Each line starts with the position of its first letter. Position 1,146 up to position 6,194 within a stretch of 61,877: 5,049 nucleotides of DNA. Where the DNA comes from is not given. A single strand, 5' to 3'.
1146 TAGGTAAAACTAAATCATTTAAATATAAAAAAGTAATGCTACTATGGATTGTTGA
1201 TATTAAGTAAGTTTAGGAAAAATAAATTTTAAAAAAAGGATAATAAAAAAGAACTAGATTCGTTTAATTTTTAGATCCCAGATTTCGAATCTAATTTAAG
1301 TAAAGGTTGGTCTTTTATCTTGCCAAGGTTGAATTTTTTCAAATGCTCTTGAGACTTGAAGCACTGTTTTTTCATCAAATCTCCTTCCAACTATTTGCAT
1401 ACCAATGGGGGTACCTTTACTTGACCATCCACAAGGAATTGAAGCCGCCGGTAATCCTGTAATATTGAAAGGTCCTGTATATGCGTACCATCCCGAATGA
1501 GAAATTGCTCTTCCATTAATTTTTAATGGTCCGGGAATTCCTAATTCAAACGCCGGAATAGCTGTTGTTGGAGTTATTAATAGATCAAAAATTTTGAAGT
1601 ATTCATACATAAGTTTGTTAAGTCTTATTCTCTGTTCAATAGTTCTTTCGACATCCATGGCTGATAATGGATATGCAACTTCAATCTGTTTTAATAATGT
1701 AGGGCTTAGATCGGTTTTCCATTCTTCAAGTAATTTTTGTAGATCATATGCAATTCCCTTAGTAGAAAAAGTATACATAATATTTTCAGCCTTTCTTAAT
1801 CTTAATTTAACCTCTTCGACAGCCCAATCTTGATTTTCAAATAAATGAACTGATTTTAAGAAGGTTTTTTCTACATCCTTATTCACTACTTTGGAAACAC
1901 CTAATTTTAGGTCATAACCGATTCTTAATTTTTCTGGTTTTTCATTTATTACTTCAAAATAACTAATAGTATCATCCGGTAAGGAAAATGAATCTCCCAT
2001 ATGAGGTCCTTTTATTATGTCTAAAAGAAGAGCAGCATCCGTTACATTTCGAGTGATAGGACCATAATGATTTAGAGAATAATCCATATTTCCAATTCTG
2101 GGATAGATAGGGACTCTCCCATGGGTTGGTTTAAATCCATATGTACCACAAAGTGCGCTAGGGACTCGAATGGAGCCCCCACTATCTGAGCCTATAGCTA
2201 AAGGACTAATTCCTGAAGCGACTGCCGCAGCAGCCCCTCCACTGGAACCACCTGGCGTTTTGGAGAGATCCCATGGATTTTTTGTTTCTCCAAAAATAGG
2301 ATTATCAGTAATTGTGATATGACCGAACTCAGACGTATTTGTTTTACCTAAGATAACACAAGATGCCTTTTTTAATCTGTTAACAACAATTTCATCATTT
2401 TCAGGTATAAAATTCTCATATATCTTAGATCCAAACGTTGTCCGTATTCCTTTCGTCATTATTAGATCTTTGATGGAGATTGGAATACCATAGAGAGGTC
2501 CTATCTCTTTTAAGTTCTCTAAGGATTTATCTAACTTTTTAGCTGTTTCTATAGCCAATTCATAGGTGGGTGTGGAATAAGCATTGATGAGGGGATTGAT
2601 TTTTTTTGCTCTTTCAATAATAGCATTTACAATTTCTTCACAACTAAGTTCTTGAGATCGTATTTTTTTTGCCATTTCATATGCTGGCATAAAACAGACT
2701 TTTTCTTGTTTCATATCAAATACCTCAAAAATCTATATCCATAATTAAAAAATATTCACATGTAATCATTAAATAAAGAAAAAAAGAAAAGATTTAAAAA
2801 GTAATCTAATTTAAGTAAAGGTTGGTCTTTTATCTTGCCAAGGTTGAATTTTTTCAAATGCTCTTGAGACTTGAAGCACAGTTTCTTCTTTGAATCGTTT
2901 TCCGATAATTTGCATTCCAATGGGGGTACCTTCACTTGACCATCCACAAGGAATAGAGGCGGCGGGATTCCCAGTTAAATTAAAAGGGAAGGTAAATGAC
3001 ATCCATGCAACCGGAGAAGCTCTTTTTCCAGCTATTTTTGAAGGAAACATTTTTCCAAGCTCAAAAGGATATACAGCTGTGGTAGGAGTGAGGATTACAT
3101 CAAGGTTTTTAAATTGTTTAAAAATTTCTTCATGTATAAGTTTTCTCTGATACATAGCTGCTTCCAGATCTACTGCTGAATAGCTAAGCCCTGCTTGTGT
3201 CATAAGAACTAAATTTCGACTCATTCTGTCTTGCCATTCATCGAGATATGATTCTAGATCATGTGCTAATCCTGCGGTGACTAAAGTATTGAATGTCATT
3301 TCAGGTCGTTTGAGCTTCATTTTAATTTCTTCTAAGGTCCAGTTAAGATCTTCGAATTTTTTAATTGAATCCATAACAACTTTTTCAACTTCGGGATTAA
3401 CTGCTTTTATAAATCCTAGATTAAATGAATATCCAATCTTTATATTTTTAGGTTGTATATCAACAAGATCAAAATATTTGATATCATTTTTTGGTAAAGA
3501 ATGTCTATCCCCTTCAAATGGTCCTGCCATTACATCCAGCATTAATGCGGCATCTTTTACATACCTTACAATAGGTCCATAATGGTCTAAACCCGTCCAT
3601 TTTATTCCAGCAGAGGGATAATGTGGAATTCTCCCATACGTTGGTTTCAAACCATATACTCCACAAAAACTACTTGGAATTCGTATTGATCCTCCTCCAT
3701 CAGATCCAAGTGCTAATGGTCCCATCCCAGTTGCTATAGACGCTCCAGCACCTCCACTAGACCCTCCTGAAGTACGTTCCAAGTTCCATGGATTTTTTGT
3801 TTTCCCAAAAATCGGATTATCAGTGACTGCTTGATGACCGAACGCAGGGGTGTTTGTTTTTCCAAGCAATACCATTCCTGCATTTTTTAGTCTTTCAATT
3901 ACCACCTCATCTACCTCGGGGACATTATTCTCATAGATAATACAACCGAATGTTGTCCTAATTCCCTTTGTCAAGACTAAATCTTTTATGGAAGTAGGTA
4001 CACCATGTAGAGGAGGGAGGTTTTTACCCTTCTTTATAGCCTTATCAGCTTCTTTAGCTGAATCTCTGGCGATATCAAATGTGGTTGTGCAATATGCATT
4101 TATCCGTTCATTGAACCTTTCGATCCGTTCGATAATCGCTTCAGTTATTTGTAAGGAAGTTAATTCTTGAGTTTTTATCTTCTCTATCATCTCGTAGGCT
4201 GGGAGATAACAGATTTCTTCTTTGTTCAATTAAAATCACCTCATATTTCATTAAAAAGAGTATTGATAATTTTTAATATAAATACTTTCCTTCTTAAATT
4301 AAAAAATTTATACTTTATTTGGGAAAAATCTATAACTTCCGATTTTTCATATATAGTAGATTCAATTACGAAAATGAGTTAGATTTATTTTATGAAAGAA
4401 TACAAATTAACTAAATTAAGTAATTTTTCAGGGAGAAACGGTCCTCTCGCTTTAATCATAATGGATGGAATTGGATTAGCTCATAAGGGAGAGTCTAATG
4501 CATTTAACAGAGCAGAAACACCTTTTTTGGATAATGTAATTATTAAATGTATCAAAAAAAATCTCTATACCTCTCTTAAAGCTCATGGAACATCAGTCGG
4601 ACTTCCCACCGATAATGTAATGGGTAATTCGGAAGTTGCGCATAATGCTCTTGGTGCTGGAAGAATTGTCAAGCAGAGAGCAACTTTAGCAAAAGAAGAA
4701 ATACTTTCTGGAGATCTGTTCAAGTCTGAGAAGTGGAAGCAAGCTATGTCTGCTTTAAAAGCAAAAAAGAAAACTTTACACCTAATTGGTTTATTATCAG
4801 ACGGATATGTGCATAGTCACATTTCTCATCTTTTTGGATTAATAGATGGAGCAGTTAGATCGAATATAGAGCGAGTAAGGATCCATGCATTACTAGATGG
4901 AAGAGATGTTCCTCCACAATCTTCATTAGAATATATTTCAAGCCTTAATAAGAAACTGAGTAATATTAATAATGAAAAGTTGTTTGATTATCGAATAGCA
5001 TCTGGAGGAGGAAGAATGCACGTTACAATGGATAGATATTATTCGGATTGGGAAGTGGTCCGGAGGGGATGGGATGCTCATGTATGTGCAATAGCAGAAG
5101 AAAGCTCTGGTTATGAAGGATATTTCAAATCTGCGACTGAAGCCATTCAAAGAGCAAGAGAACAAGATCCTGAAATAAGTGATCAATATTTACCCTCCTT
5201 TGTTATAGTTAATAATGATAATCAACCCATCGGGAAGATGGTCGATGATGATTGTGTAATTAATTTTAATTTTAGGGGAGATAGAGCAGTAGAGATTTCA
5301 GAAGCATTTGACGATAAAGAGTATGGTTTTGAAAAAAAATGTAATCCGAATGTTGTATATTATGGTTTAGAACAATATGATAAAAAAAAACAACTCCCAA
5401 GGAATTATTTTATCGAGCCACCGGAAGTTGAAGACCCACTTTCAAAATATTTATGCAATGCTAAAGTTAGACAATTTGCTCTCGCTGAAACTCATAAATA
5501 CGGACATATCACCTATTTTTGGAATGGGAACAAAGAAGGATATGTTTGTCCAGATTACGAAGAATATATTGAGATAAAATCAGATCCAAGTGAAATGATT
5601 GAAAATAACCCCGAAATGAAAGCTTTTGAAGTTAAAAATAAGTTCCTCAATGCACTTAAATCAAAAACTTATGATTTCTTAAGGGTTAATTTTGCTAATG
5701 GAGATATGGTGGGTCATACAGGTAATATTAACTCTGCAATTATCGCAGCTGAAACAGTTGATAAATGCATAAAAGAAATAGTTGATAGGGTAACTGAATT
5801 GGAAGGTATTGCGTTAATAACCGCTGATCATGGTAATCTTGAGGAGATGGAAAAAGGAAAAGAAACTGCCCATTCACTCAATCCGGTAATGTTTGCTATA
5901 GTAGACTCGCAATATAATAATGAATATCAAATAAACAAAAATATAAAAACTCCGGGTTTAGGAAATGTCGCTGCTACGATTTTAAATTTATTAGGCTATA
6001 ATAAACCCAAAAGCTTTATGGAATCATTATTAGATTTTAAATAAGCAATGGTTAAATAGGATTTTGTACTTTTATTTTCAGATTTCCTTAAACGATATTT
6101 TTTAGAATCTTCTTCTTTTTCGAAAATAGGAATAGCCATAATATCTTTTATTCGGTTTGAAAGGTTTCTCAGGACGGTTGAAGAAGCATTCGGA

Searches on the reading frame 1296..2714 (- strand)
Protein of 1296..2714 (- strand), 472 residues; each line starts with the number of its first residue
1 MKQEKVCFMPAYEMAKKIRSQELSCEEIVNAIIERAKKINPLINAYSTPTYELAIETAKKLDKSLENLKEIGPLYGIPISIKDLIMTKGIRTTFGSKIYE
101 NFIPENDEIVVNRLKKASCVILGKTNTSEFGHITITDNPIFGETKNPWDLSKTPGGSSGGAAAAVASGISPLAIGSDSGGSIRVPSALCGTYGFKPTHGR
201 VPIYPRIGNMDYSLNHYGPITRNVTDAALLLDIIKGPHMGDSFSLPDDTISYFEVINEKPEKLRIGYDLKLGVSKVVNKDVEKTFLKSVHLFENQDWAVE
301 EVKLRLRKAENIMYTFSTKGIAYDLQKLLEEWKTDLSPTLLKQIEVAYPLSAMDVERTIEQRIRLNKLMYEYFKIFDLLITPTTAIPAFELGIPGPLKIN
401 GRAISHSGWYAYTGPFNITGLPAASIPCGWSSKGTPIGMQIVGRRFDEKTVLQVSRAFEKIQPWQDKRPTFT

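Call 80: search_protein_families(library=pfam, max_evalue=0.0001, proteins=[window:1296-2714:-])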
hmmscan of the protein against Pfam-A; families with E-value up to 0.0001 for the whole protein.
window:1296-2714:- (472 aa): 1 family
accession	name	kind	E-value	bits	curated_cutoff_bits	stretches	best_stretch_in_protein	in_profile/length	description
PF01425.27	Amidase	-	3.6e-114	382.7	27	1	27-452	1-445/445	Amidase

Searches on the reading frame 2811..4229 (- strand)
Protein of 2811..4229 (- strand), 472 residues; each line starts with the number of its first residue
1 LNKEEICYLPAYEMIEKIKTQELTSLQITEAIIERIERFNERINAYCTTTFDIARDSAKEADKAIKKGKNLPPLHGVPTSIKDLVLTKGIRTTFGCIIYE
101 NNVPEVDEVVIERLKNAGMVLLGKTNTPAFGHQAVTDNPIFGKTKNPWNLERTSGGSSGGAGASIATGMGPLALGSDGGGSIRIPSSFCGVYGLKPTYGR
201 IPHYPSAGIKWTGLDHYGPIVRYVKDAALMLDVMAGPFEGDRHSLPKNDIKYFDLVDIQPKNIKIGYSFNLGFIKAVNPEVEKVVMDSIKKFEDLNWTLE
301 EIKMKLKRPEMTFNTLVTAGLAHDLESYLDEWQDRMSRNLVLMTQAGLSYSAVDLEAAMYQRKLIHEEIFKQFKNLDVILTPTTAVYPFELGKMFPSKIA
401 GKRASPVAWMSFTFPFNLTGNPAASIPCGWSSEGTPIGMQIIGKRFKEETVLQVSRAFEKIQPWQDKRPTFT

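Call 80: search_protein_families(library=pfam, max_evalue=0.0001, proteins=[window:2811-4229:-])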
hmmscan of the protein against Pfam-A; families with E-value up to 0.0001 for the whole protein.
window:2811-4229:- (472 aa): 1 family
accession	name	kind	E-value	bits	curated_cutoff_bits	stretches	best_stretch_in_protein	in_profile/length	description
PF01425.27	Amidase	-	7.5e-120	401.4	27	1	28-452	2-445/445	Amidase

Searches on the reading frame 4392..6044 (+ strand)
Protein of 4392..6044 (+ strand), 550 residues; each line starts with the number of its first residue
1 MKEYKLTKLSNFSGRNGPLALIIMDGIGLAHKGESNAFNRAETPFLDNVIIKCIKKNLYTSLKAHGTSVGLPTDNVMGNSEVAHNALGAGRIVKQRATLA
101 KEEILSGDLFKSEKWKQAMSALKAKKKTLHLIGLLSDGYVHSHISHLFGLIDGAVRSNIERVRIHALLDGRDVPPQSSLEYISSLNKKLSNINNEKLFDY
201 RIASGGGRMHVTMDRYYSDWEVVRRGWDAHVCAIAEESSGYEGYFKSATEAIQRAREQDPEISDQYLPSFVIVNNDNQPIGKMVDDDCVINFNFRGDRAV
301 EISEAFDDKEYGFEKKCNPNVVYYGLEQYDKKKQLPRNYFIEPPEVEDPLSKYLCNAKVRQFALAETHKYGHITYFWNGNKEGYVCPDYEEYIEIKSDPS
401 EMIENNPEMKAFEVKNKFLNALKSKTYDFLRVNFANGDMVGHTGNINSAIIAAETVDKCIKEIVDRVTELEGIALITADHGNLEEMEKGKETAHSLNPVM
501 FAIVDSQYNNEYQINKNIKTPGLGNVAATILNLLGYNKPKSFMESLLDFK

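Call 80: search_protein_families(library=pfam, max_evalue=0.0001, proteins=[window:4392-6044:+])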
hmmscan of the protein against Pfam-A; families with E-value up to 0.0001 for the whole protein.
window:4392-6044:+ (550 aa): 2 families
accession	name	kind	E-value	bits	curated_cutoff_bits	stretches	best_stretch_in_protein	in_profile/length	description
PF01676.23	Metalloenzyme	-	4.6e-65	220.1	24.3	1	18-537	2-251/252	Metalloenzyme superfamily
PF06415.18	iPGM_N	-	8.1e-60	202.4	27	1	102-331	3-217/217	BPG-independent PGAM N-terminus (iPGM_N)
